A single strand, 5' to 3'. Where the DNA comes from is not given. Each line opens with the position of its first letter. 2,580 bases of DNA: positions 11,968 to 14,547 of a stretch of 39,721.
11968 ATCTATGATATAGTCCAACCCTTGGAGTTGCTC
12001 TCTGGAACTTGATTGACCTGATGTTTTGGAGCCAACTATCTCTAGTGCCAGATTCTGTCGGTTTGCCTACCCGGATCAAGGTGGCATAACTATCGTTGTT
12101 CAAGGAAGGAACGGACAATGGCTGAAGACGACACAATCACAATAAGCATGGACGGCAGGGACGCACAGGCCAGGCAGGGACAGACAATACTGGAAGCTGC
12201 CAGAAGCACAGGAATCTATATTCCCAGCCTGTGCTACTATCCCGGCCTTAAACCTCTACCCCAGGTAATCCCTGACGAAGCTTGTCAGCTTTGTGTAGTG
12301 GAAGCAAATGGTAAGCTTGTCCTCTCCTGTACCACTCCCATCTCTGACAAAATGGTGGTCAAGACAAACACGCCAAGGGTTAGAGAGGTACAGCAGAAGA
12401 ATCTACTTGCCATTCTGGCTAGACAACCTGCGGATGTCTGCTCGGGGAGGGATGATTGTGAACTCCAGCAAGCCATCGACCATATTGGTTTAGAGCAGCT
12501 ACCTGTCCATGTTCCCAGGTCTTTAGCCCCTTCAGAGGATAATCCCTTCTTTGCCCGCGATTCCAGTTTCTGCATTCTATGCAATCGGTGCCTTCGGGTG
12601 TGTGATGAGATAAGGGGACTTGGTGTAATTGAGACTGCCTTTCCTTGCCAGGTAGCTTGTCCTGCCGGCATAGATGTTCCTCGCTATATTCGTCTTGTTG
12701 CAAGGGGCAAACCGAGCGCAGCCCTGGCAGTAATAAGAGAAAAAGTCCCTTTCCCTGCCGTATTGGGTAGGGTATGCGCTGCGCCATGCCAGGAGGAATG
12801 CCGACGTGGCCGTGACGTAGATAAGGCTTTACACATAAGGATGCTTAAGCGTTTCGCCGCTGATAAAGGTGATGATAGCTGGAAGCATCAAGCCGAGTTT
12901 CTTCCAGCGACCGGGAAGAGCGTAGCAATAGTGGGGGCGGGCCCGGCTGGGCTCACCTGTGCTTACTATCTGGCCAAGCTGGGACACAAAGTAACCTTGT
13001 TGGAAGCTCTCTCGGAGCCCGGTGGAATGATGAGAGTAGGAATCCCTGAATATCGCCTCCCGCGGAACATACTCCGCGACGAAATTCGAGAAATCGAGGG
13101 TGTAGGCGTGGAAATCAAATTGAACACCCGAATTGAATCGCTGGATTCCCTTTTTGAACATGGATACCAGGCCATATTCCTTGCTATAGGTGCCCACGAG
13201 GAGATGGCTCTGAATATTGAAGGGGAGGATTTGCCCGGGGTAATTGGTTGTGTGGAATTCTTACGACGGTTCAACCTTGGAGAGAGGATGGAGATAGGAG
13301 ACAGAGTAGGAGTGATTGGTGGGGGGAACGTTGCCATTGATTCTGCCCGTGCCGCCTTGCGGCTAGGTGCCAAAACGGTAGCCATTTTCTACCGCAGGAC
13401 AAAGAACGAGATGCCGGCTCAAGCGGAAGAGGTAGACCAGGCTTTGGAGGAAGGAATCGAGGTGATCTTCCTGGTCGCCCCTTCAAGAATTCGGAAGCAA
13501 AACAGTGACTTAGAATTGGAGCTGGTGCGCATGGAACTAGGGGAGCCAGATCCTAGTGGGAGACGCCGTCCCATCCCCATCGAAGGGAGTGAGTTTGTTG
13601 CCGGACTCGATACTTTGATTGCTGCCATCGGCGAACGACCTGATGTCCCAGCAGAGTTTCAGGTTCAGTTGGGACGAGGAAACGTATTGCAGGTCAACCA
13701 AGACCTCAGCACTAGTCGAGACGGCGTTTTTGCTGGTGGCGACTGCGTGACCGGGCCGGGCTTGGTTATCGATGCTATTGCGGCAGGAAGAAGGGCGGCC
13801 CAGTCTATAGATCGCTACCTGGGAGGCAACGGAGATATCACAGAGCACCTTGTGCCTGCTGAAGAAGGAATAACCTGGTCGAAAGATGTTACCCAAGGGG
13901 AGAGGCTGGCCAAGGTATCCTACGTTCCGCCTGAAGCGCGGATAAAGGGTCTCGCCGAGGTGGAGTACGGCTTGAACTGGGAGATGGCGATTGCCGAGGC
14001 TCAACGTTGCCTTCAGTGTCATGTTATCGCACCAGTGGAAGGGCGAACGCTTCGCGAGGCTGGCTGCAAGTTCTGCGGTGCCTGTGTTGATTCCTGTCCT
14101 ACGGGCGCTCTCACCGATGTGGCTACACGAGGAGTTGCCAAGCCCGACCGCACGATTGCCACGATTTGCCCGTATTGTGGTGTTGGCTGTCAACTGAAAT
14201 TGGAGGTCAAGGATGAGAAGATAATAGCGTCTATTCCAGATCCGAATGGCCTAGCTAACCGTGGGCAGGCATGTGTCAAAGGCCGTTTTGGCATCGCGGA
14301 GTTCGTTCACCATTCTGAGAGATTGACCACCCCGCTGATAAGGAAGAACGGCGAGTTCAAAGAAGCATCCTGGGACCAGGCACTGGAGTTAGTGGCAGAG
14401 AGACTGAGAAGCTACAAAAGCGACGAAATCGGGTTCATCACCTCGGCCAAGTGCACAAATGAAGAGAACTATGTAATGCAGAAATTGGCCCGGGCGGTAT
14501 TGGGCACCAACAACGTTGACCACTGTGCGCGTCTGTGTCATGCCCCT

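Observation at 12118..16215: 1365-aa single-polypeptide formate dehydrogenase with a GltD/NfnB-like NAD(P)H-flavoprotein module inserted inside its NuoG-like ferredoxin domain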

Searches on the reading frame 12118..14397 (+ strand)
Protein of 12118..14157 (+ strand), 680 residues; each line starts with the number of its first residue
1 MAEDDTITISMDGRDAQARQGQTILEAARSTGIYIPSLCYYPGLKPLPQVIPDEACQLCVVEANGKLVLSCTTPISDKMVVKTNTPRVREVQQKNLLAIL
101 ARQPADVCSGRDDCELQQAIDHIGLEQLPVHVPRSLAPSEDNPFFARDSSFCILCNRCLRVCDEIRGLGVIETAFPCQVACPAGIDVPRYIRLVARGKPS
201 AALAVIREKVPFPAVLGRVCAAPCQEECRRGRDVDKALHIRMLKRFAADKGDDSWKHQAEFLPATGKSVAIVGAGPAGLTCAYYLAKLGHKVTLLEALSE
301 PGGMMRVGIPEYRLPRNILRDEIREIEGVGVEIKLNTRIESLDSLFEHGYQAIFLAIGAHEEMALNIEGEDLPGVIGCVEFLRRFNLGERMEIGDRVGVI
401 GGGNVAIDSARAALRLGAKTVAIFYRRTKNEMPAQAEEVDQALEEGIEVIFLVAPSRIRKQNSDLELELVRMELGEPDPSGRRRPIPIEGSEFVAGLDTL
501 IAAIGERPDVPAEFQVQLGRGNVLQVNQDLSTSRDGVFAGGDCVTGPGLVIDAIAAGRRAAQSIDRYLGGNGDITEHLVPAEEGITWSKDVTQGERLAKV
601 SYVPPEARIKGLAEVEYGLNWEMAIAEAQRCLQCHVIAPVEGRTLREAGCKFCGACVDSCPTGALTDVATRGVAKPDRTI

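Call 11: search_solved_structures(query=window:12118-14157:+, max_evalue=1e-20, show_alignments=3)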
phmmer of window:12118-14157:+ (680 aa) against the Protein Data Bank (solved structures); distinct sequences matched with E-value up to 1e-20: 16.
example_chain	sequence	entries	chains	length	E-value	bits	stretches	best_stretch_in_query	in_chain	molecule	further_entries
9bov_A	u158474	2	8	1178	2.5e-137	462.5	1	176-636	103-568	Molybdopterin oxidoreductase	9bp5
9n5u_A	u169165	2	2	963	2.2e-126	426.3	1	175-572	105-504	NfnA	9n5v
8oh5_C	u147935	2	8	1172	3.2e-123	415.9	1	176-635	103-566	Formate dehydrogenase-O, major subunit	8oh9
4ylf_B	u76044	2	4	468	2.6e-88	300.5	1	175-571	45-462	Dihydropyrimidine dehydrogenase subunit A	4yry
5jca_L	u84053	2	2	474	6e-86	292.7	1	175-569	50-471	NADH-dependent Ferredoxin:NADP Oxidoreductase (NfnI) subunit alpha | NADH-dependent Ferredoxin:NADP Oxidoreductase subunit alpha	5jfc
5vj7_A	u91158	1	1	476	1.1e-74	255.5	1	175-572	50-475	Oxidoreductase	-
2vdc_G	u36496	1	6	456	9.9e-54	186.2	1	177-570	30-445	GLUTAMATE SYNTHASE [NADPH] SMALL CHAIN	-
6s6s_G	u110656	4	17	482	1.2e-53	186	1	177-570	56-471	Glutamate synthase [NADPH] small chain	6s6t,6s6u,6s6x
7mfm_I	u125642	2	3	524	1.5e-40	142.7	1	180-572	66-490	Glutamate synthase (NADPH) small chain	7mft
7m31_A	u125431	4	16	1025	1.4e-29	106.4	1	175-569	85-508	Dihydropyrimidine dehydrogenase [NADP(+)]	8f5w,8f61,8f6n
1h7x_A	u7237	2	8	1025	1.4e-29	106.4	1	175-569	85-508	DIHYDROPYRIMIDINE DEHYDROGENASE | Dihydropyrimidine dehydrogenase [NADP(+)]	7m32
1gt8_A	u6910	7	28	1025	1.4e-29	106.4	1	175-569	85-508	DIHYDROPYRIMIDINE DEHYDROGENASE | Dihydropyrimidine dehydrogenase [NADP(+)]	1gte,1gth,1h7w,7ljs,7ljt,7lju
8a6t_A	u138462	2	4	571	6.7e-28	100.9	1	7-173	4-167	Electron bifurcating hydrogenase subunit HydA1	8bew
7t2r_A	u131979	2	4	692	2.8e-27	98.8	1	7-171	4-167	NiFe hydrogenase subunit A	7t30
7p5h_A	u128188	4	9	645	1.3e-26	96.6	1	9-174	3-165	Fe-hydrogenase, subunit alpha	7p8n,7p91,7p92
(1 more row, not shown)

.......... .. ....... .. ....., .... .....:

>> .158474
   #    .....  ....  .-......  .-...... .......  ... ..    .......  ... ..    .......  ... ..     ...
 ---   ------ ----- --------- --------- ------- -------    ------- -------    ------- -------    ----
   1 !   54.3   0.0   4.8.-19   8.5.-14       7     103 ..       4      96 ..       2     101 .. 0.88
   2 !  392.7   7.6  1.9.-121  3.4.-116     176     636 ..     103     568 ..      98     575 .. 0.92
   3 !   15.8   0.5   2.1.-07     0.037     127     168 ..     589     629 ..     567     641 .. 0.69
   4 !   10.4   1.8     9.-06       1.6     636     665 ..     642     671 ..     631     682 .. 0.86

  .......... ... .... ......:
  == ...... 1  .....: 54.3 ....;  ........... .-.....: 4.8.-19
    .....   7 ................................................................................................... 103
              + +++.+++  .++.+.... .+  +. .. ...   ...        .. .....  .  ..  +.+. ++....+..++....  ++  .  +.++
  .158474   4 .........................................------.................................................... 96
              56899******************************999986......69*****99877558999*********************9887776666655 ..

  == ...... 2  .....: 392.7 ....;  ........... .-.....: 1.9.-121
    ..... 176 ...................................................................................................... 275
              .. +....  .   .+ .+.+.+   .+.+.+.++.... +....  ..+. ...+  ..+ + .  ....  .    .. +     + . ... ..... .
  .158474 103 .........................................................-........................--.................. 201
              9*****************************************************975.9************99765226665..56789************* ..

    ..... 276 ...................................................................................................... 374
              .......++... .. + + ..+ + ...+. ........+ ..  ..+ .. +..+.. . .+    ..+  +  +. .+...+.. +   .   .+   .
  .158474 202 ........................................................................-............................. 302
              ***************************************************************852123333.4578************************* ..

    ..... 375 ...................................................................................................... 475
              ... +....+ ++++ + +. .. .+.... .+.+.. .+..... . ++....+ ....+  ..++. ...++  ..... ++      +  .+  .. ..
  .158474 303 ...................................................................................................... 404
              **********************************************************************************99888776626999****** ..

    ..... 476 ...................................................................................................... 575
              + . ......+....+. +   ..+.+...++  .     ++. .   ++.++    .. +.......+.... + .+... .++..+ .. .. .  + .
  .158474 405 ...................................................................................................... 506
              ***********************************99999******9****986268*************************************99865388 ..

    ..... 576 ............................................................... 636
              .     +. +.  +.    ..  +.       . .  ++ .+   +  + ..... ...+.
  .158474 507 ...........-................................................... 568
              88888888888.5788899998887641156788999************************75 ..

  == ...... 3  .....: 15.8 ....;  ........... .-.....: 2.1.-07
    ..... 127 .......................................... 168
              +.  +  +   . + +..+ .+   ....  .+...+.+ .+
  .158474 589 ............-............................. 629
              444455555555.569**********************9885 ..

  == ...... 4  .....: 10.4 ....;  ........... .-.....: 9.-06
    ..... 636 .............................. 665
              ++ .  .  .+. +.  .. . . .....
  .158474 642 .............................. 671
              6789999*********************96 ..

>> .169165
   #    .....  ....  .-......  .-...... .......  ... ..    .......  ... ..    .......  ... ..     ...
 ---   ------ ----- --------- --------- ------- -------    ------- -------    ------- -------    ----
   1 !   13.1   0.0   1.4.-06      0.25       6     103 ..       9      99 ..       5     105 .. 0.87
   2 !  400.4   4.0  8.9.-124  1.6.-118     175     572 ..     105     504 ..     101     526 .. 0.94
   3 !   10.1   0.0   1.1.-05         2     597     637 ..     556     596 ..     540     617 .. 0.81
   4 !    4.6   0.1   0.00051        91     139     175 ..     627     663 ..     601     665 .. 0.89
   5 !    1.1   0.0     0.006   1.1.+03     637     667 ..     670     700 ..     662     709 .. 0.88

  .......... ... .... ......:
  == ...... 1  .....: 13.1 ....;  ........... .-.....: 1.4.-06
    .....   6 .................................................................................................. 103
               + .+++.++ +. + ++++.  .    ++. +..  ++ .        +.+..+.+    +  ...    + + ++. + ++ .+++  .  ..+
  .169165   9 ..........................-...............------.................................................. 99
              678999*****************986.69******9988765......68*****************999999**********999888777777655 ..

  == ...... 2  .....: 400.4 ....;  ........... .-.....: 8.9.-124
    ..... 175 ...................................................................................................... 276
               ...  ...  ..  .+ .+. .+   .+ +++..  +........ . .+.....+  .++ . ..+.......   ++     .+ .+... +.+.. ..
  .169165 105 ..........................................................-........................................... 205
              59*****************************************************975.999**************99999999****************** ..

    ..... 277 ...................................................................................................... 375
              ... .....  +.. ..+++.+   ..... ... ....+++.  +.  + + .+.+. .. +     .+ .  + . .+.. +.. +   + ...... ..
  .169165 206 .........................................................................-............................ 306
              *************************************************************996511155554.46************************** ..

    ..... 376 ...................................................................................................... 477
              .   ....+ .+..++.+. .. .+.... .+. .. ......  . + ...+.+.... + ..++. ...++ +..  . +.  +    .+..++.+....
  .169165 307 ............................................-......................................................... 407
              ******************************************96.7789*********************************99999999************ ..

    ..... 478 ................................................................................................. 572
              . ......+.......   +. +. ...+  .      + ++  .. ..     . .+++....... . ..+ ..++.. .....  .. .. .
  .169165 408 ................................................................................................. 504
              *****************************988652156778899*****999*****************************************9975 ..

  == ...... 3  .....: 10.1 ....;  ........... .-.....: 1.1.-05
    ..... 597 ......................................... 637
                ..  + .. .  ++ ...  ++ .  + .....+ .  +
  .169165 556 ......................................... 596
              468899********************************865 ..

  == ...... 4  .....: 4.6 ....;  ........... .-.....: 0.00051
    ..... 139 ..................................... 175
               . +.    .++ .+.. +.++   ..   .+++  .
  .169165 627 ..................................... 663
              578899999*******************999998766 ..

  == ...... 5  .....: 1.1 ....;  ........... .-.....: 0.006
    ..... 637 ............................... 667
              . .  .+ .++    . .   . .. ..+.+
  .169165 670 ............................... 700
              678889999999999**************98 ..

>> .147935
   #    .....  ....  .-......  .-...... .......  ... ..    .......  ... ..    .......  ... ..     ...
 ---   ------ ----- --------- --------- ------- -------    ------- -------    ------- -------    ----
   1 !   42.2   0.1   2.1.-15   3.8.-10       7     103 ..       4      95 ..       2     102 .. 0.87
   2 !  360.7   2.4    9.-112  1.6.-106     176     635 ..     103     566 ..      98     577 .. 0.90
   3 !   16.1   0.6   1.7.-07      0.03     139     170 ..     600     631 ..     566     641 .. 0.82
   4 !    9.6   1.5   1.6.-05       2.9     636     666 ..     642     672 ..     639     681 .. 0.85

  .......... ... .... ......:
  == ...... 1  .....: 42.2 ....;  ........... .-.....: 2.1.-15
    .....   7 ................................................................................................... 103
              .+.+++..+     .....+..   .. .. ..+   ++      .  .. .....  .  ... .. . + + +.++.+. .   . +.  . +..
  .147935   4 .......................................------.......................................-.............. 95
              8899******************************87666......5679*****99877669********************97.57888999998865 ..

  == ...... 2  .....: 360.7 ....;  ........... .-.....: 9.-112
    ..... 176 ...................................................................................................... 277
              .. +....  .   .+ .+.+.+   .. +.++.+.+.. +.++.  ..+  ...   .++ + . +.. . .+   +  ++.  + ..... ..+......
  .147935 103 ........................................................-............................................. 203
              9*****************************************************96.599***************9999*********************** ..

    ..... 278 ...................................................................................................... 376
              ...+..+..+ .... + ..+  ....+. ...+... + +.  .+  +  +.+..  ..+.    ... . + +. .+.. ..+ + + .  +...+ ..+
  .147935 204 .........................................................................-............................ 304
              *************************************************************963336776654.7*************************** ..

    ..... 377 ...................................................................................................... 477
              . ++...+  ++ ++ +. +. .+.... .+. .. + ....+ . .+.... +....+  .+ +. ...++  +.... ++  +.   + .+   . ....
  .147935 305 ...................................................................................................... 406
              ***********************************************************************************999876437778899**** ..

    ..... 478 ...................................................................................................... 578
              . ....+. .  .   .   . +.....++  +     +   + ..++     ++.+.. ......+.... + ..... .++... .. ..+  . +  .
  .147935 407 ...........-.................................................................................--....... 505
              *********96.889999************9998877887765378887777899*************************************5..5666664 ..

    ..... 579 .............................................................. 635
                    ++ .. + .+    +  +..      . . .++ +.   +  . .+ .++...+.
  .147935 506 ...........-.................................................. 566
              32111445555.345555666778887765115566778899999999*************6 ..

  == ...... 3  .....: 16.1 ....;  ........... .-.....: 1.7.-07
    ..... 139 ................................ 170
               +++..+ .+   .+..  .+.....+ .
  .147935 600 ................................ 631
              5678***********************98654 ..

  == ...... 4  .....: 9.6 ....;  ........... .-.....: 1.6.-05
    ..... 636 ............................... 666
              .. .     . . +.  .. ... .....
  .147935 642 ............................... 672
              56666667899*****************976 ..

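Call 68: predict_structure(alignment_id=A2)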
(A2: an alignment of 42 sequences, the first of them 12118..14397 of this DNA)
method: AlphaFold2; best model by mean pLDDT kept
length: 760 residues; sequences in the alignment: 42
mean_pLDDT: 43.1   pTM: 0.28
mean pLDDT of the five models: 43.1, 40.9, 39.4, 39.4, 37.0
residues with pLDDT >= 90: 0; 70-90: 64; 50-70: 188; < 50: 508
segments of 3 or more residues with pLDDT < 50: 1-5, 10-12, 32-83, 102-109, 127-266, 303-319, 357-372, 378-393, 427-435, 477-483, 502-675, 680-691, 700-705, 709-737, 758-760
pLDDT, mean of each block of 10 residues (from residue 1): 44 55 55 40 31 33 32 34 51 58 46 58 53 27 28 29 29 26 35 34 33 24 23 26 28 31 53 60 65 73 35 37 67 75 77 55 34 49 37 60 56 62 58 48 69 63 68 56 60 73 40 32 28 27 24 27 30 24 35 39 31 25 29 25 33 30 43 49 37 52 48 36 29 40 56 52
secondary structure, 60 per line:
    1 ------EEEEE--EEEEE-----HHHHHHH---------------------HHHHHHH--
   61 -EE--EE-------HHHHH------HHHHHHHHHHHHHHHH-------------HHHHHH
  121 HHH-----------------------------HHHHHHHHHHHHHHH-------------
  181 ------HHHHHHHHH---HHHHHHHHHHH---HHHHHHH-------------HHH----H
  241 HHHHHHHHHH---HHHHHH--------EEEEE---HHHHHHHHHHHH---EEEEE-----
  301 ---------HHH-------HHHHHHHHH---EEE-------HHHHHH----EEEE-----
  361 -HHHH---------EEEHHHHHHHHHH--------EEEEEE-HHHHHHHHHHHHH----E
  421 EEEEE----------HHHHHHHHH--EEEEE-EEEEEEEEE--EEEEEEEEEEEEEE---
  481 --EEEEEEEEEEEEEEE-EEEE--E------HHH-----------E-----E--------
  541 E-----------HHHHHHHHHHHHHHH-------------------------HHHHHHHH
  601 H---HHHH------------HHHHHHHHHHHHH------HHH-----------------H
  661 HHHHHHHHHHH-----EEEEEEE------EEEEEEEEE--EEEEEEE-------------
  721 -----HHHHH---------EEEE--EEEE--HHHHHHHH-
elements in order (helices of 4 or more, strands of 3 or more residues): E7-11 E14-18 H24-30 H52-58 H75-79 H86-101 H115-123 H153-167 H187-195 H199-209 H213-219 H240-250 H254-259 E268-272 H276-287 E291-295 H320-328 E332-334 H342-347 E352-355 H362-365 E375-377 H378-387 E396-401 H403-415 E420-425 H436-444 E447-451 E453-461 E464-477 E483-497 E499-502 H553-567 H593-601 H605-608 H621-633 H660-671 E677-683 E690-698 E701-707 H726-730 E740-743 E746-749 H752-759

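Call 84: predict_structure(alignment_id=A3)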
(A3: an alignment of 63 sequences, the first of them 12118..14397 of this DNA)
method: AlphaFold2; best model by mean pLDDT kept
length: 760 residues; sequences in the alignment: 63
mean_pLDDT: 82.5   pTM: 0.65
mean pLDDT of the five models: 82.5, 82.0, 81.5, 78.7, 76.9
residues with pLDDT >= 90: 416; 70-90: 194; 50-70: 69; < 50: 81
segments of 3 or more residues with pLDDT < 50: 1-3, 103-105, 127-174, 588-594, 634-650
pLDDT, mean of each block of 10 residues (from residue 1): 68 87 90 85 65 74 93 90 92 82 53 73 64 32 32 36 34 58 88 91 95 96 80 68 97 90 96 98 98 97 95 96 96 96 96 96 94 94 92 95 96 96 96 92 97 96 92 89 91 96 93 91 94 97 94 97 98 87 55 61 92 91 88 45 40 59 59 75 83 88 85 77 76 80 90 87
secondary structure, 60 per line:
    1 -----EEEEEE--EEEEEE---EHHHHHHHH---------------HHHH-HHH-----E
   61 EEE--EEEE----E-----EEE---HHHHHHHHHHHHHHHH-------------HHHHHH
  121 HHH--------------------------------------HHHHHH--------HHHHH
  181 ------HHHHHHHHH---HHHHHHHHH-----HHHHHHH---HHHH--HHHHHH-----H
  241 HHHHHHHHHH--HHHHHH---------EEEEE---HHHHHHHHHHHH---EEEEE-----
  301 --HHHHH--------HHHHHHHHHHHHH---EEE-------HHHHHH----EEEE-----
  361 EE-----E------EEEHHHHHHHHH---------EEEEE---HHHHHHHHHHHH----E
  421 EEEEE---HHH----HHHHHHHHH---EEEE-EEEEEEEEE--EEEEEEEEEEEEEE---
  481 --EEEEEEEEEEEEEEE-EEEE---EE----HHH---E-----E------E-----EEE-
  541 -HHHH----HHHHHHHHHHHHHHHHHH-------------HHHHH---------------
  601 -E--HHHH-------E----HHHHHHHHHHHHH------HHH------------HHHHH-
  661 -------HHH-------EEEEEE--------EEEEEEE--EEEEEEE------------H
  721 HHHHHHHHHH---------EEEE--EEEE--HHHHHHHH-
elements in order (helices of 4 or more, strands of 3 or more residues): E6-11 E14-19 H24-31 H47-50 E60-63 E66-69 E80-82 H86-101 H115-123 H162-167 H176-180 H187-195 H199-207 H213-219 H223-226 H229-234 H240-250 H253-258 E268-272 H276-287 E291-295 H303-307 H316-328 E332-334 H342-347 E352-355 E375-377 H378-386 E396-400 H404-415 E420-425 H436-444 E448-451 E453-461 E464-477 E483-497 E499-502 E537-539 H542-545 H550-567 H581-585 H605-608 H621-633 H655-659 E678-683 E692-698 E701-707 H720-730 E740-743 E746-749 H752-759
